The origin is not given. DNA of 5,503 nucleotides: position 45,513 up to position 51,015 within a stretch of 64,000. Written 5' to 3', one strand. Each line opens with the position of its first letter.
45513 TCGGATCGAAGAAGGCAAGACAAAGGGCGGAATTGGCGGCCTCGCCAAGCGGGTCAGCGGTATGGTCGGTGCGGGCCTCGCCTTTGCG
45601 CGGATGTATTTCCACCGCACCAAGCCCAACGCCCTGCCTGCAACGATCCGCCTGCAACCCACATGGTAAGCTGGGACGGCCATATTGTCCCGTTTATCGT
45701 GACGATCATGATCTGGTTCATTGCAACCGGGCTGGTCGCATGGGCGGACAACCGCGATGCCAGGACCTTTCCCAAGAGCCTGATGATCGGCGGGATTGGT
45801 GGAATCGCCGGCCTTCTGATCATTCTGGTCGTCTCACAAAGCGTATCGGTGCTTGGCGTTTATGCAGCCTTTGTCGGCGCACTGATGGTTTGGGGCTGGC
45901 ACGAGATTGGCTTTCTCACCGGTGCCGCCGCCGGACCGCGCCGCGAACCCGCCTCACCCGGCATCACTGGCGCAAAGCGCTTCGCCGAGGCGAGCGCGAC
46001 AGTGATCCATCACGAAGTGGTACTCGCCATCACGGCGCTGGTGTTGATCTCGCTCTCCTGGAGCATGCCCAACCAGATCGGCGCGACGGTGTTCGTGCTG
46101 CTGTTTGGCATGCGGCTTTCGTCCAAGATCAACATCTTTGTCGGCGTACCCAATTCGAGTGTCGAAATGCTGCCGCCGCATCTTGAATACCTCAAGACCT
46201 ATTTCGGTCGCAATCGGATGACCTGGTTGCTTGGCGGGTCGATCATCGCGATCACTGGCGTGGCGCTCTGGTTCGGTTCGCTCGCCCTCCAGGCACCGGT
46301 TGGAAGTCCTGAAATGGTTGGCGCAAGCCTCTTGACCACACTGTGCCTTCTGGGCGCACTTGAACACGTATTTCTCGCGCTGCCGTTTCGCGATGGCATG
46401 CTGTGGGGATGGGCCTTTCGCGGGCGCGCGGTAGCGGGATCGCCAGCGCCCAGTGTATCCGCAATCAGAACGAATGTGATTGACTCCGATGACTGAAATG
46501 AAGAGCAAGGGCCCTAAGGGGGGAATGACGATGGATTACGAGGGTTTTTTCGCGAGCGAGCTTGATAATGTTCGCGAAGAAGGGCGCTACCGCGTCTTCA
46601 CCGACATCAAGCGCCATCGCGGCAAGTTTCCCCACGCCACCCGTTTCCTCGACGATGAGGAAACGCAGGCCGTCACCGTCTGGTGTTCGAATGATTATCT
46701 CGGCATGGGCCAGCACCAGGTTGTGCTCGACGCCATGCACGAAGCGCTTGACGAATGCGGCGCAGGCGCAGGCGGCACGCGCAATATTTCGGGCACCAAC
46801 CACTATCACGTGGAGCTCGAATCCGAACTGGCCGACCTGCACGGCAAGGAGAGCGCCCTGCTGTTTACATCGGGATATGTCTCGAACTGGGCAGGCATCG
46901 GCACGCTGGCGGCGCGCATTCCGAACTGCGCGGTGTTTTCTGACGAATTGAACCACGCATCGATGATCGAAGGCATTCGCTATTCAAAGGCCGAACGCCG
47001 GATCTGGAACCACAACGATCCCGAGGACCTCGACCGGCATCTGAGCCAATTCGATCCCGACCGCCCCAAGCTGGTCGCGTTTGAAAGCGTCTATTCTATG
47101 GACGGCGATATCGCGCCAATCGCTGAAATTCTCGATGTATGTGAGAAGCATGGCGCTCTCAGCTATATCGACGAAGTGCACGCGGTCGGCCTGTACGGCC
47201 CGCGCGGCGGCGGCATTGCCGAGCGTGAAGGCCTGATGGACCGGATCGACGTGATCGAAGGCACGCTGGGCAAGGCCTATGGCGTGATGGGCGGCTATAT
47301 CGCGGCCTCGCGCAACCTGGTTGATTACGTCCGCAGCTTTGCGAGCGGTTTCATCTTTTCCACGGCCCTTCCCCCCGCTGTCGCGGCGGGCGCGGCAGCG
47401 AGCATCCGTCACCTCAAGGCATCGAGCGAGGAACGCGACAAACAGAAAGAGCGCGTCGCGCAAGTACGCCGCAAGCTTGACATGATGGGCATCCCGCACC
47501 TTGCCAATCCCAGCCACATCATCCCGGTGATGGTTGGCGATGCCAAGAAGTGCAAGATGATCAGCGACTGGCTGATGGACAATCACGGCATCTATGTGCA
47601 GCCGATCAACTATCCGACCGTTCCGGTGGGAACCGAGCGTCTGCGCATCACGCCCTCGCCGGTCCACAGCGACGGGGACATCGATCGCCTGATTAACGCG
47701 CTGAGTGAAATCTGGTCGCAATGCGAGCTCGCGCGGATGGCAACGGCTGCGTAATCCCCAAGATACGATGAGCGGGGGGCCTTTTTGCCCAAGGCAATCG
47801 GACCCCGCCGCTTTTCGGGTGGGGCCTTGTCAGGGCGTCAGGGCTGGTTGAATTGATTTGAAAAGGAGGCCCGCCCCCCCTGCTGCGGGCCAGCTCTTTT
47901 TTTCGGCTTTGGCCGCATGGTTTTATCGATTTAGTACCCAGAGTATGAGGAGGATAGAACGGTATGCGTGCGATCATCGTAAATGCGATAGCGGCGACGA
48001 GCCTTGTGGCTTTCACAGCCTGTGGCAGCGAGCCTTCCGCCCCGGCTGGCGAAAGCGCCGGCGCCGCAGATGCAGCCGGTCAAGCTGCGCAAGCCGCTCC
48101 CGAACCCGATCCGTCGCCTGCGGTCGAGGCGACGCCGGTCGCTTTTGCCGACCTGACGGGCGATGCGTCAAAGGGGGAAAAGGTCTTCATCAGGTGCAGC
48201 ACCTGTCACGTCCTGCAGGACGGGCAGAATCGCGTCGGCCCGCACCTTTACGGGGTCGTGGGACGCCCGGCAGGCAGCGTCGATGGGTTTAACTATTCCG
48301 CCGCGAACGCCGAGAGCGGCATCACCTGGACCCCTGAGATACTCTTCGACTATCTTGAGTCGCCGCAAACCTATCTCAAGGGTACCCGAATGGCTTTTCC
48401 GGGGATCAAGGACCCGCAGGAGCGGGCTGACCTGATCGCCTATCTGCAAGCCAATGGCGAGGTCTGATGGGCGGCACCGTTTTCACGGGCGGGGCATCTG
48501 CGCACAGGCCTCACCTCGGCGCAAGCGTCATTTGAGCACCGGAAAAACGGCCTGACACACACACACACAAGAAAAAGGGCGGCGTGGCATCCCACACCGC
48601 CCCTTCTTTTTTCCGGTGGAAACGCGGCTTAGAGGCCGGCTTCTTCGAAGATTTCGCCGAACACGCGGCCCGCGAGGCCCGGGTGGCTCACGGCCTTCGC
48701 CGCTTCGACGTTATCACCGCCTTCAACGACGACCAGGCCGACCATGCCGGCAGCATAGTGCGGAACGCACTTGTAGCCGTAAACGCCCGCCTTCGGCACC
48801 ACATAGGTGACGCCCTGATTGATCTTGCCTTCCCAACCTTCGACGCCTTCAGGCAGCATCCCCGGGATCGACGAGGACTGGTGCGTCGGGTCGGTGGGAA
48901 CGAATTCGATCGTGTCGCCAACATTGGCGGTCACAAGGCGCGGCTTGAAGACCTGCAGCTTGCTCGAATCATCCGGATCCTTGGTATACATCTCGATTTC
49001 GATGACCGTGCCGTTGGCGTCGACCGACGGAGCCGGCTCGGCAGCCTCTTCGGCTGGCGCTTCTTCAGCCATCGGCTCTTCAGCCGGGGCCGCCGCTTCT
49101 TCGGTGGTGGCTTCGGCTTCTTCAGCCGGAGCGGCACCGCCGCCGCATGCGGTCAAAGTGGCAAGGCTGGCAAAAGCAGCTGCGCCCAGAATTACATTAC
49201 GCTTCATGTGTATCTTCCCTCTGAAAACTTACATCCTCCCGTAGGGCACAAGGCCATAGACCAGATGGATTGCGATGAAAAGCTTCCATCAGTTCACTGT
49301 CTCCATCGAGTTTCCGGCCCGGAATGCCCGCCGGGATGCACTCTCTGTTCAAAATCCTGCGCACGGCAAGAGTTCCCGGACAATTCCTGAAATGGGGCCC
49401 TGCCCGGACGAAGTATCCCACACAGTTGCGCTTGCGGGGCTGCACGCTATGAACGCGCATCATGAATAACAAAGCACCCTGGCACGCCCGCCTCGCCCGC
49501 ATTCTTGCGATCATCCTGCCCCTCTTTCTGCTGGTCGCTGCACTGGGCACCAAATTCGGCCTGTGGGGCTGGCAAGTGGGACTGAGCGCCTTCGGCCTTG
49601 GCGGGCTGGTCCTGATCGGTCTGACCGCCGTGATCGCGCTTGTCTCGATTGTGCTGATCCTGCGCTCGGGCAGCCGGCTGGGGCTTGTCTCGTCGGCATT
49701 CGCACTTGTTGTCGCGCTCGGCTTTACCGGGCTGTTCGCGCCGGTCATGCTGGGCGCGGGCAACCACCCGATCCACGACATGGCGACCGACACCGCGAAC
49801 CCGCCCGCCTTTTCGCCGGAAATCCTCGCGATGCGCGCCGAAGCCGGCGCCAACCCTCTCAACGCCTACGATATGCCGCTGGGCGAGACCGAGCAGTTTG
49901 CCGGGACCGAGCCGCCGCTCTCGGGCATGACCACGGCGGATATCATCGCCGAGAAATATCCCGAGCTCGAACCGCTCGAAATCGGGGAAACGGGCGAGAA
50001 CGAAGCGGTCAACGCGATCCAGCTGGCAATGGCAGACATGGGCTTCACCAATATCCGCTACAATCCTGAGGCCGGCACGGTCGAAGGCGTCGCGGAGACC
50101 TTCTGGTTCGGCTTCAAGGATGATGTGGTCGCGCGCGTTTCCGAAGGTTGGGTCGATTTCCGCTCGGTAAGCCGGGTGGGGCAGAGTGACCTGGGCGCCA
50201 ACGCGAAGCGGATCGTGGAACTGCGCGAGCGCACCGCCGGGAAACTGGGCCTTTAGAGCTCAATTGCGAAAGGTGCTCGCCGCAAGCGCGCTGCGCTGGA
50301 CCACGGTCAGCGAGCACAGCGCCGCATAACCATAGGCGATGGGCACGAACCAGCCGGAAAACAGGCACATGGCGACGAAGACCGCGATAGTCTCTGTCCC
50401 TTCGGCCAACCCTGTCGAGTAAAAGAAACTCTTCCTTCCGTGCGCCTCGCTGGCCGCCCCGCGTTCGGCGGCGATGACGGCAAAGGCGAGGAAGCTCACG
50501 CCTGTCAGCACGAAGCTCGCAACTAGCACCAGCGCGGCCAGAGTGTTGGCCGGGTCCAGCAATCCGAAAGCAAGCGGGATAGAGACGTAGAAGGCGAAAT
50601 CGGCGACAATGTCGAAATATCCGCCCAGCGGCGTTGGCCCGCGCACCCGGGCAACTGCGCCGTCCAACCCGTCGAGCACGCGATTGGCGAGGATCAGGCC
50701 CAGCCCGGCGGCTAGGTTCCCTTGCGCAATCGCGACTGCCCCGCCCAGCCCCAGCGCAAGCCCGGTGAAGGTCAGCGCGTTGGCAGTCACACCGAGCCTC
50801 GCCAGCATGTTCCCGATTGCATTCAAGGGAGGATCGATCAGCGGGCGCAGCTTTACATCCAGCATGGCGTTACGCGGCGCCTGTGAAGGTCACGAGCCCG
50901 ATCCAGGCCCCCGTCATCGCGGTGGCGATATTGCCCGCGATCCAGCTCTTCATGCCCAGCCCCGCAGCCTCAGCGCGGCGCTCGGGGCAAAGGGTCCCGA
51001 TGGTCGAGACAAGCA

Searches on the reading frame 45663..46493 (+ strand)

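Call 18: search_protein_families(library=ncbifam, max_evalue=1e-15, proteins=[window:45663-46493:+])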
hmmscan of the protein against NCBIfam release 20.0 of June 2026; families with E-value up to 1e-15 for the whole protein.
window:45663-46493:+ (277 aa): 1 family
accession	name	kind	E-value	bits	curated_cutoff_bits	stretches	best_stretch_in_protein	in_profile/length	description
TIGR03055.1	photo_alph_chp2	equivalog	1.2e-57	195.1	164.05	1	9-251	1-244/245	putative photosynthetic complex assembly protein PuhE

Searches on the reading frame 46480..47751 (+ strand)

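Call 18: search_protein_families(library=ncbifam, max_evalue=1e-15, proteins=[window:46480-47751:+])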
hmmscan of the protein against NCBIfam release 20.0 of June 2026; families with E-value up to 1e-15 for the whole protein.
window:46480-47751:+ (424 aa): 11 families
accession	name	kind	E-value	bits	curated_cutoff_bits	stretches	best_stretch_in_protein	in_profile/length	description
TIGR01821.1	5aminolev_synth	equivalog_domain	9.4e-203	673.5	338.55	1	18-419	1-401/402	5-aminolevulinate synthase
TIGR00858.1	bioF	equivalog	1.6e-105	352.8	426.45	1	53-408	11-364/365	8-amino-7-oxononanoate synthase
NF005394.0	PRK06939.1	equivalog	7e-101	337.8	460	1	18-414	3-393/397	glycine C-acetyltransferase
TIGR01825.1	gly_Cac_T_rel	subfamily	3.4e-94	315.6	535.4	1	61-412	31-379/385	BioF/Kbl family PLP-dependent acyltransferase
TIGR01822.1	2am3keto_CoA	equivalog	3.2e-90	302.9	493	1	23-413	4-388/393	glycine C-acetyltransferase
NF047600.1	SerpalmtaseCFB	equivalog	1.8e-76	257.3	640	1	61-416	41-393/395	serine palmitoyltransferase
NF047599.1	SerpalmtaseBetaP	equivalog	1.1e-75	254.8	500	1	63-414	43-392/394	serine palmitoyltransferase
NF047603.1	SerpalmtaseAlphaP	equivalog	1.5e-68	231.3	670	1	70-407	52-388/399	serine palmitoyltransferase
NF005526.0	PRK07179.1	equivalog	4e-55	187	428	1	67-420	58-404/407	alpha-hydroxyketone-type quorum-sensing autoinducer synthase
NF005697.0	PRK07505.1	subfamily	1.8e-37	128.9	342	1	55-414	40-401/405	hypothetical protein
NF004608.1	PRK05937.1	equivalog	2.3e-28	99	399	1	70-383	9-321/366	8-amino-7-oxononanoate synthase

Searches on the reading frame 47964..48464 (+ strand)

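Call 18: search_protein_families(library=ncbifam, max_evalue=1e-15, proteins=[window:47964-48464:+])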
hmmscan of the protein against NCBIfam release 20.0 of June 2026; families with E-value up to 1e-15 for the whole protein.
window:47964-48464:+ (167 aa): 1 family
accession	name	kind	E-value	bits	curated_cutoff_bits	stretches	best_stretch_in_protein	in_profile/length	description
NF043008.1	Cyt550_Brdyrhiz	equivalog_domain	8e-26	90.7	240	1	60-162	19-122/131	cytochrome c-550 CycA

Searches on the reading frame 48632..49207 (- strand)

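Call 18: search_protein_families(library=ncbifam, max_evalue=1e-15, proteins=[window:48632-49207:-])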
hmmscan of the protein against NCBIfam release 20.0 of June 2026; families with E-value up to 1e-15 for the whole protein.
window:48632-49207:- (192 aa): 1 family
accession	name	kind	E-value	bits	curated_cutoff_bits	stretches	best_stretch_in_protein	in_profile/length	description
TIGR02375.1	pseudoazurin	equivalog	2.5e-30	104.6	109.85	1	83-187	8-113/116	pseudoazurin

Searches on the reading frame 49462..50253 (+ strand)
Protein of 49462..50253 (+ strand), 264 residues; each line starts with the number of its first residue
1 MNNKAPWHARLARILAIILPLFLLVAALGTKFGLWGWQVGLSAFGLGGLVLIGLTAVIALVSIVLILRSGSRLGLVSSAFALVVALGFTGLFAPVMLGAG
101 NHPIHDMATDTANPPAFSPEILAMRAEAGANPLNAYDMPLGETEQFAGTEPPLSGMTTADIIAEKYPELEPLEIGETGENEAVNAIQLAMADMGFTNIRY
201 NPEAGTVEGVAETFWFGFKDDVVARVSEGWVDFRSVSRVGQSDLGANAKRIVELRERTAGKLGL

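Call 18: search_protein_families(library=ncbifam, max_evalue=1e-15, proteins=[window:49462-50253:+])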
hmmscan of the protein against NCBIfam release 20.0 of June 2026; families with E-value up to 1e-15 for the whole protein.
window:49462-50253:+ (264 aa): 0 families

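Call 47: search_protein_families(library=pfam, max_evalue=0.00001, proteins=[window:49462-50253:+])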
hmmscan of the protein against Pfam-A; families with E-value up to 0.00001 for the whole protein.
window:49462-50253:+ (264 aa): 1 family
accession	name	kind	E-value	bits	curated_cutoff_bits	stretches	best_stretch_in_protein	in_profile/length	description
PF07386.16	DUF1499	-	6e-21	75.4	22.6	1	106-256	1-112/114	Protein of unknown function (DUF1499)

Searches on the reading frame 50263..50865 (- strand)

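Call 18: search_protein_families(library=ncbifam, max_evalue=1e-15, proteins=[window:50263-50865:-])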
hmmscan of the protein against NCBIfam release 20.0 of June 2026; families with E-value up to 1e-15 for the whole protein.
window:50263-50865:- (201 aa): 1 family
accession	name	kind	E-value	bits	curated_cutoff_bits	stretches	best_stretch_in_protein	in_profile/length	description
NF040950.1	archin_ph_syn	equivalog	4e-18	65.9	180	1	5-195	3-187/191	archaetidylinositol phosphate synthase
